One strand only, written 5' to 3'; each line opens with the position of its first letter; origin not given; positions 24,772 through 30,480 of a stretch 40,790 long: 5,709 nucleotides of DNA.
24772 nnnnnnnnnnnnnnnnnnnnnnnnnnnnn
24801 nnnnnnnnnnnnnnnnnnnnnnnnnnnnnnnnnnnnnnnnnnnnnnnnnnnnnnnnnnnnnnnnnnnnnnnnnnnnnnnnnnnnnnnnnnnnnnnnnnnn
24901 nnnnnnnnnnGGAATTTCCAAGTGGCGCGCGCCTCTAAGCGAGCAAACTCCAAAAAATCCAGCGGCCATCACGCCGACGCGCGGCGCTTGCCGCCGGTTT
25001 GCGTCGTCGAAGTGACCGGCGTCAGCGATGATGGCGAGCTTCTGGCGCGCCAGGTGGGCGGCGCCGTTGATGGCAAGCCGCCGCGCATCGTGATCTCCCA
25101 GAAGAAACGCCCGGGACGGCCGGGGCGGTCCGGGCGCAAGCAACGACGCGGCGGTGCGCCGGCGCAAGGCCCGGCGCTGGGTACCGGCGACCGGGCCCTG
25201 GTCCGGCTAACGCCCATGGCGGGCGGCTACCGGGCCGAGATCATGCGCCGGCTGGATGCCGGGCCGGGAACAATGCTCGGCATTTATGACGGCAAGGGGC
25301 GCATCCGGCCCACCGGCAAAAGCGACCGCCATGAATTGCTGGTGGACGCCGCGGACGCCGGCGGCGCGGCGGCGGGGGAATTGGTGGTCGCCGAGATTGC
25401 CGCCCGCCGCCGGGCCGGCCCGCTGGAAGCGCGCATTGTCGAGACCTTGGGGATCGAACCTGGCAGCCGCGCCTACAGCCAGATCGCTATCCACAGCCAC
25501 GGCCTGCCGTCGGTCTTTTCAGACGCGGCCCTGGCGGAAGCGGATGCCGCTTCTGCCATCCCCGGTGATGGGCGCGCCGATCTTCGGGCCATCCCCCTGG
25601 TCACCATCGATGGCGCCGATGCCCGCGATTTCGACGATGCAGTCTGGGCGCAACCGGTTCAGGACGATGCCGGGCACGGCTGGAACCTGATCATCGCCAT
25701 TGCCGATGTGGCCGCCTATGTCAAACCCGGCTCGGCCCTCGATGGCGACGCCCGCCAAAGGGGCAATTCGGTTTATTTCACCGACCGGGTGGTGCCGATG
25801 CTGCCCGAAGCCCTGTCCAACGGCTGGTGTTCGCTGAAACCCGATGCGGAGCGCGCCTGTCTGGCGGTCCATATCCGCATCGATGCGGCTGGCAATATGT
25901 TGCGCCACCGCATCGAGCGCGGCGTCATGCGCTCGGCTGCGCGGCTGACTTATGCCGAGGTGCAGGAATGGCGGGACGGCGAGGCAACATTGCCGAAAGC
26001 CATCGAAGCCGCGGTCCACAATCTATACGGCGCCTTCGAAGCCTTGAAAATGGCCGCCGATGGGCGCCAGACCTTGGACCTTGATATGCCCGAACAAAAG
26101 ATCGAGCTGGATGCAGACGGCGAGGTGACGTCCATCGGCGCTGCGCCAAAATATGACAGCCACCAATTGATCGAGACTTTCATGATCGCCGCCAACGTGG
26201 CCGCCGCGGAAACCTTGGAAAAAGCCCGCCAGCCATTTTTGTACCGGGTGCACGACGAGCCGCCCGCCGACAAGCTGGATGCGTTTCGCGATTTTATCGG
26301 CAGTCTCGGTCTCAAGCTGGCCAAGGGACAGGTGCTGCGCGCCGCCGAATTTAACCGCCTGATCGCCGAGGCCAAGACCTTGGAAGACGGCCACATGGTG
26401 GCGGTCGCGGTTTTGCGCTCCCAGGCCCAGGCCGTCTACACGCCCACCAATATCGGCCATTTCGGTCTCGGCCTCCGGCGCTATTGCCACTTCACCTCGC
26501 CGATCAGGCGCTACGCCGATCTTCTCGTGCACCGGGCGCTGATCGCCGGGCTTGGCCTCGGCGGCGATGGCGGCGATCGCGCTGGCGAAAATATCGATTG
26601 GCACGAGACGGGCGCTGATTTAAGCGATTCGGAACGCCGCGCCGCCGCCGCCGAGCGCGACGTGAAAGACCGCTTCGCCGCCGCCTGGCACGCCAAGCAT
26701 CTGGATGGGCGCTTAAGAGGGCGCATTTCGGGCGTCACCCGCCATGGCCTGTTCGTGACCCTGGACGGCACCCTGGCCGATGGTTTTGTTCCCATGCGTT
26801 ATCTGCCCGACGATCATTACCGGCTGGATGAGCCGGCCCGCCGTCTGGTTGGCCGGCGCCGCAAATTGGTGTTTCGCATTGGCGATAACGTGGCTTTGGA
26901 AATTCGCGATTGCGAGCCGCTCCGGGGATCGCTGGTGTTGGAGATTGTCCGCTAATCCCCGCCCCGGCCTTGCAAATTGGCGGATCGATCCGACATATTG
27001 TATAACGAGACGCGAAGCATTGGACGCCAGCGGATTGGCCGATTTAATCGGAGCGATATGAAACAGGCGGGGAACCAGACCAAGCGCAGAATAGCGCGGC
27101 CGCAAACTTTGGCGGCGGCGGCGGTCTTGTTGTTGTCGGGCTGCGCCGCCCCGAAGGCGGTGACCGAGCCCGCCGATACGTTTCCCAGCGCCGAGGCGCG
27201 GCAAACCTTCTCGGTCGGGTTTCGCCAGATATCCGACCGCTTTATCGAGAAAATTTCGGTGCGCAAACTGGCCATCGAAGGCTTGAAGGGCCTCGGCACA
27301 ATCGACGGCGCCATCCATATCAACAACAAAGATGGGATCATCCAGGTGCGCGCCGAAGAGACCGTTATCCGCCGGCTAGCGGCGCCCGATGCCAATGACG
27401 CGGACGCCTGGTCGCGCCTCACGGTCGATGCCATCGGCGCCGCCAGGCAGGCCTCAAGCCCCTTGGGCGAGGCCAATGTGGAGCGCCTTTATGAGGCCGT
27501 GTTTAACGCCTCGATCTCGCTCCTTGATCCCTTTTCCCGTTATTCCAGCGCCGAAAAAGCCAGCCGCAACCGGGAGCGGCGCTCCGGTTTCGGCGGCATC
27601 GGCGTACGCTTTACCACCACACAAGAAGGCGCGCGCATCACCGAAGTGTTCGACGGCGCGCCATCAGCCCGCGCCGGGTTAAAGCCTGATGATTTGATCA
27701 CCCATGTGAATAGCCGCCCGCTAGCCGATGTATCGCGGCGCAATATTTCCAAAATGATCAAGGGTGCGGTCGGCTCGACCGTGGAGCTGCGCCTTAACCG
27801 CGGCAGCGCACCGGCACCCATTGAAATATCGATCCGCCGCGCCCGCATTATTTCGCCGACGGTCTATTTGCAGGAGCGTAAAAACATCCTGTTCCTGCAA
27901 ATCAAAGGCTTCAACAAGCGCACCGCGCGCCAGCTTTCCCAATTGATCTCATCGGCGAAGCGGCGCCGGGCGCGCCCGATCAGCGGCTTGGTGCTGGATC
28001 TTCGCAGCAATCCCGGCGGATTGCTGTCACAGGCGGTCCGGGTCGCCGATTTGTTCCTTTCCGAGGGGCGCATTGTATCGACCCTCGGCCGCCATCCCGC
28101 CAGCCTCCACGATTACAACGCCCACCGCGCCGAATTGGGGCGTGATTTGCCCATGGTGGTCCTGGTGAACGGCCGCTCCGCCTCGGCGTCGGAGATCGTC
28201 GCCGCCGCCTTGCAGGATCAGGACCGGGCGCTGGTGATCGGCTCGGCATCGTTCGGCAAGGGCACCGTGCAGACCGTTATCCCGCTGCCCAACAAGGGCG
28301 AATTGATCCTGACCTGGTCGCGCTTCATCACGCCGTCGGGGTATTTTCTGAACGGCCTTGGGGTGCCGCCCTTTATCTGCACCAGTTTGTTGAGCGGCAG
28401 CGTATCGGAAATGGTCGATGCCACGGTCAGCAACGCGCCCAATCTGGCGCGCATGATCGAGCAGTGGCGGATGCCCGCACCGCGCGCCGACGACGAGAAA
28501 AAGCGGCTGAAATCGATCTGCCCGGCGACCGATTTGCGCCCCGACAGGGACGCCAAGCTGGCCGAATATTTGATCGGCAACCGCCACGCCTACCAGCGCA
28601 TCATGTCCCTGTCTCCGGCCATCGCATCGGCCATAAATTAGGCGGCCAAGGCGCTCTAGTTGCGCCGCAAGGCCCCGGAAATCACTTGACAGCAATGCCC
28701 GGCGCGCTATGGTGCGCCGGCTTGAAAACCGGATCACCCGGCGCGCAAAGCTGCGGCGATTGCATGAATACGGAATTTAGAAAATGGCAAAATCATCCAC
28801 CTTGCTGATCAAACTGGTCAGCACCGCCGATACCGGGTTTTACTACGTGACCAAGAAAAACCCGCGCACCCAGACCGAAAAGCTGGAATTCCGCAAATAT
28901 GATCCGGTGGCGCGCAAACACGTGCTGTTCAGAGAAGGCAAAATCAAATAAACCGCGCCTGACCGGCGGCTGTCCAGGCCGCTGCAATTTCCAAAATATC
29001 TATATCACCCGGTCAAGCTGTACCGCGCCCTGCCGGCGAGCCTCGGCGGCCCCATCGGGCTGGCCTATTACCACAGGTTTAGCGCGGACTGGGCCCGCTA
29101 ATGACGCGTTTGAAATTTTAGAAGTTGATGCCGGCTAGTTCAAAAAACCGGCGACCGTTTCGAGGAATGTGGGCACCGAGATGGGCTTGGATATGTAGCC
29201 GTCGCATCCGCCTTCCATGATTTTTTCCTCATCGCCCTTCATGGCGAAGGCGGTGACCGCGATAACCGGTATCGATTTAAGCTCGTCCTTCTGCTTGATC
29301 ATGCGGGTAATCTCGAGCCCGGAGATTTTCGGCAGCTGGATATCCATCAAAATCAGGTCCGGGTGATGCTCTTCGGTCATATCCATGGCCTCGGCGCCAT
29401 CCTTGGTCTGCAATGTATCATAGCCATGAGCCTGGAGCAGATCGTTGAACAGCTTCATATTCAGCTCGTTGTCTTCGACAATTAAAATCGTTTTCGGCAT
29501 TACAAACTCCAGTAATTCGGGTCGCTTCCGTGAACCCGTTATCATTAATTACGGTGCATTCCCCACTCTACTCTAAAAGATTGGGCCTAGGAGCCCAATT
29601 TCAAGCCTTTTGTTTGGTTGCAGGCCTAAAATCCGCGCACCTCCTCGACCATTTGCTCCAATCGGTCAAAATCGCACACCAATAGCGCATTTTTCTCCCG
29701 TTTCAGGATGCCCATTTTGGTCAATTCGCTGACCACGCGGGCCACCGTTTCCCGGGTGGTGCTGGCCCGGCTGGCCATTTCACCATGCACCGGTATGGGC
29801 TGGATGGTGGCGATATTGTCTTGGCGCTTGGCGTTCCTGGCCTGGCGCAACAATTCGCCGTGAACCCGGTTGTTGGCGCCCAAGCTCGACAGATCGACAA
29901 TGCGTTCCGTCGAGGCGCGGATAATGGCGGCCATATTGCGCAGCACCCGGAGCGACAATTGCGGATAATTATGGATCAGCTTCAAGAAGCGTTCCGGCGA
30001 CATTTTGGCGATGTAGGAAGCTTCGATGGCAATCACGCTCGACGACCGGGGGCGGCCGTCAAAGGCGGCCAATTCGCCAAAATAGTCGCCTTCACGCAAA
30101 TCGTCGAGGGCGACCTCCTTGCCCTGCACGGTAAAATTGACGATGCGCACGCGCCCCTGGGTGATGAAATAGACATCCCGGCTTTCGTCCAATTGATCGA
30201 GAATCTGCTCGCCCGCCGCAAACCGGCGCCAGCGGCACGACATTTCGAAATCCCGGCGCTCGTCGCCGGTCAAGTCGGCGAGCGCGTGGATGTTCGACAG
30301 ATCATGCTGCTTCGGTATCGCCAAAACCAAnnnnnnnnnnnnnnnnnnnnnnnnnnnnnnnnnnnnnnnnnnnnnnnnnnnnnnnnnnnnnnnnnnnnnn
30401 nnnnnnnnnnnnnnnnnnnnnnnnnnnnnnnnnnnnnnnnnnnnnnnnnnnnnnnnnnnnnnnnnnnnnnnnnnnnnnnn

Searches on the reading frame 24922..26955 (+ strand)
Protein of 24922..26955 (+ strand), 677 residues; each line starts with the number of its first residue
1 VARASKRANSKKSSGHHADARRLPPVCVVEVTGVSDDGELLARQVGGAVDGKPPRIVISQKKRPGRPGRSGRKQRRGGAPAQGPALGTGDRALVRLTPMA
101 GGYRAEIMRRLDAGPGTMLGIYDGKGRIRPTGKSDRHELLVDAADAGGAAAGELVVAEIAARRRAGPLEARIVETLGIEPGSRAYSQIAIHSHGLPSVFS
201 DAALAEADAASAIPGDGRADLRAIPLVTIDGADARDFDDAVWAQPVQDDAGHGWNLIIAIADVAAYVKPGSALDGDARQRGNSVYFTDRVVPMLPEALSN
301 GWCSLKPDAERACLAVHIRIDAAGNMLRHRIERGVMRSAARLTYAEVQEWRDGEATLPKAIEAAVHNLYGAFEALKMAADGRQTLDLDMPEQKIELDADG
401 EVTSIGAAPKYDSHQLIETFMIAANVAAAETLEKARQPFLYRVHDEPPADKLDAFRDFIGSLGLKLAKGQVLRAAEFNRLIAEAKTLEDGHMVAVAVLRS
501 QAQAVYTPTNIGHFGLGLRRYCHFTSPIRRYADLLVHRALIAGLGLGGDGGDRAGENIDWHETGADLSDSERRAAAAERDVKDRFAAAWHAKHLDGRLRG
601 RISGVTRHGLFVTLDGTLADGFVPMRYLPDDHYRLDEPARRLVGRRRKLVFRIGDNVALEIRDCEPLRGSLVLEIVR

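Call 41: search_protein_families(library=pfam, proteins=[window:24922-26955:+], max_evalue=0.00001)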
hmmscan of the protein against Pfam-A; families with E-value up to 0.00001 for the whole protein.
window:24922-26955:+ (677 aa): 3 families
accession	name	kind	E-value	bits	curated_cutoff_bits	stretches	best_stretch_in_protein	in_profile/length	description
PF00773.25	RNB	-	2.8e-93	313.2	29.3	1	218-542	1-322/326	RNB domain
PF17876.7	CSD2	-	8.1e-09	35.9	26.2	1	130-200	4-74/74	Cold shock domain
PF00575.29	S1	-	4e-06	27.6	22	1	597-675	7-73/74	S1 RNA binding domain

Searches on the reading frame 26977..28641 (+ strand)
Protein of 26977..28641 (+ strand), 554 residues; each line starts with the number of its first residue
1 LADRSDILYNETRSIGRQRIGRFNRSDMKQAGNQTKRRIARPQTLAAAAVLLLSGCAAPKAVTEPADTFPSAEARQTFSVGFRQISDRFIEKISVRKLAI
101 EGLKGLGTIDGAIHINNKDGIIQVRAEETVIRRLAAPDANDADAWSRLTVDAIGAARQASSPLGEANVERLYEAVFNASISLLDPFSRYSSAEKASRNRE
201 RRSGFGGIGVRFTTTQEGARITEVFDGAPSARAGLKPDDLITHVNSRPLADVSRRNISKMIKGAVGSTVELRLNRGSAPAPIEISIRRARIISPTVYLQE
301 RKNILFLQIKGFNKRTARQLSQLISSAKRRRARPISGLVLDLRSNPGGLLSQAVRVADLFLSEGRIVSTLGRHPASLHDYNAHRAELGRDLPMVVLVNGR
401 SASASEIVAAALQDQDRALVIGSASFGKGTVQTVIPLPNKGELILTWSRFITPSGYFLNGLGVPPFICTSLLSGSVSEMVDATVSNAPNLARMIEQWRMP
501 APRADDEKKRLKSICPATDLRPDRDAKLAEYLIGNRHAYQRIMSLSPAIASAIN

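Call 41: search_protein_families(library=pfam, proteins=[window:26977-28641:+], max_evalue=0.00001)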
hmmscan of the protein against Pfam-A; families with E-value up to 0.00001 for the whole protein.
window:26977-28641:+ (554 aa): 4 families
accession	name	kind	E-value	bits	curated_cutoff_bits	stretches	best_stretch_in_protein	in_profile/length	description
PF03572.23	Peptidase_S41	-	5.6e-44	150.1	24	1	304-465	2-161/165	Peptidase family S41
PF13180.12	PDZ_2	-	5.2e-12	46.3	27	1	206-284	1-78/80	PDZ domain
PF17820.7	PDZ_6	-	7.3e-09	35.7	27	1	221-275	2-54/54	PDZ domain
PF00595.29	PDZ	-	2.3e-08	34.7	23.2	1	205-271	9-78/81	PDZ domain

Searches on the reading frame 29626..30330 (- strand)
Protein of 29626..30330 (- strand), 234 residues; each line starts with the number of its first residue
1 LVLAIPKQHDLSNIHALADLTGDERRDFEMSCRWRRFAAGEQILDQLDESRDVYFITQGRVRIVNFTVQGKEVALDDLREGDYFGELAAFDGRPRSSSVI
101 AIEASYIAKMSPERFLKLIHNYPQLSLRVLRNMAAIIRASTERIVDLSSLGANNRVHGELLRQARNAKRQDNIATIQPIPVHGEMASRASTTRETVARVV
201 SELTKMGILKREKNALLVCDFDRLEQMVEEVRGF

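Call 54: search_protein_families(library=pfam, proteins=[window:29626-30330:-], max_evalue=0.00001)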
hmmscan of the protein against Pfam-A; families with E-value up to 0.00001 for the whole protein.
window:29626-30330:- (234 aa): 2 families
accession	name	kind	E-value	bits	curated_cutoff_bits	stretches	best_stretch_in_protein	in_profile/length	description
PF00027.35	cNMP_binding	-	5e-21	74.9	27.5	1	35-122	2-89/89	Cyclic nucleotide-binding domain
PF13545.12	HTH_Crp_2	-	4.4e-10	39.8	27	1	155-227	2-70/70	Crp-like helix-turn-helix domain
